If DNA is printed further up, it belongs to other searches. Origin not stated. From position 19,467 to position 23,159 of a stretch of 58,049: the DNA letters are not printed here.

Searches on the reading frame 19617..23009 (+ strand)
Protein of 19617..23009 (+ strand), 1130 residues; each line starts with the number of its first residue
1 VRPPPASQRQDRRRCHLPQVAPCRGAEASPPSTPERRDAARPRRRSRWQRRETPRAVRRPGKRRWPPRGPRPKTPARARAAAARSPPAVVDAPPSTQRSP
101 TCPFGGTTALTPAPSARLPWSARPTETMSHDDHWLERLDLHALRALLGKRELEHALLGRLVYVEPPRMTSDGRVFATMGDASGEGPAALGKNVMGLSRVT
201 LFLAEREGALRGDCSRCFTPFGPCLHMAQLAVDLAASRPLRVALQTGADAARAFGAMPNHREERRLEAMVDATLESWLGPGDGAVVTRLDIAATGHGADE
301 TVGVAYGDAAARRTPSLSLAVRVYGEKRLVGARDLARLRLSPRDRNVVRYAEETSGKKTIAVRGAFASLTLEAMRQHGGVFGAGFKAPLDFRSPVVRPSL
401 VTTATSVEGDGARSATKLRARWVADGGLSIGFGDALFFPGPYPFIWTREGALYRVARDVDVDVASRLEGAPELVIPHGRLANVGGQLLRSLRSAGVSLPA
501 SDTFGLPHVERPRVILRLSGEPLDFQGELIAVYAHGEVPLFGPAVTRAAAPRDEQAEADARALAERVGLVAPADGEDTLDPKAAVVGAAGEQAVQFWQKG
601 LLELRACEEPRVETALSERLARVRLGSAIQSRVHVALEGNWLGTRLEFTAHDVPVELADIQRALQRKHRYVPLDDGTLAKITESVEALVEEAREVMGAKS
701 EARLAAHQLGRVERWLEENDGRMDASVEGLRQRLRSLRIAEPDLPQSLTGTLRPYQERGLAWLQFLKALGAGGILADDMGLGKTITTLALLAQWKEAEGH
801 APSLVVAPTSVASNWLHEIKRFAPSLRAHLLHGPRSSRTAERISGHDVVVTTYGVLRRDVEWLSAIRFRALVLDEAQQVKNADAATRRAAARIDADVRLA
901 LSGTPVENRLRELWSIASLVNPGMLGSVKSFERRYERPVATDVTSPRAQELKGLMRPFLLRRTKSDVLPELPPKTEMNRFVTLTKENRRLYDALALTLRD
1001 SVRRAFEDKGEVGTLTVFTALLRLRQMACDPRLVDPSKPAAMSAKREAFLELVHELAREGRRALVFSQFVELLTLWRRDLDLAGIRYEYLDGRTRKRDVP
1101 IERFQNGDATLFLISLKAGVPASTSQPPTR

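Call 37: search_protein_families(library=pfam, proteins=[window:19617-23009:+], max_evalue=0.001)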
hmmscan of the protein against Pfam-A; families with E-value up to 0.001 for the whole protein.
window:19617-23009:+ (1130 aa): 4 families
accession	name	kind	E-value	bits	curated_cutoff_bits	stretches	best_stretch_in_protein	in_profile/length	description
PF00176.29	SNF2-rel_dom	-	9.8e-69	232.1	24.9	1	755-1033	1-290/290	SNF2-related domain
PF04851.21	ResIII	-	9.7e-10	39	22.5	1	751-906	3-163/164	Type III restriction enzyme, res subunit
PF08455.15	SNF2_assoc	-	8.9e-06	25.3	27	1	551-697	181-315/373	Bacterial SNF2 helicase associated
PF00271.37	Helicase_C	-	0.00014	22.6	23.5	1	1045-1119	2-75/110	Helicase conserved C-terminal domain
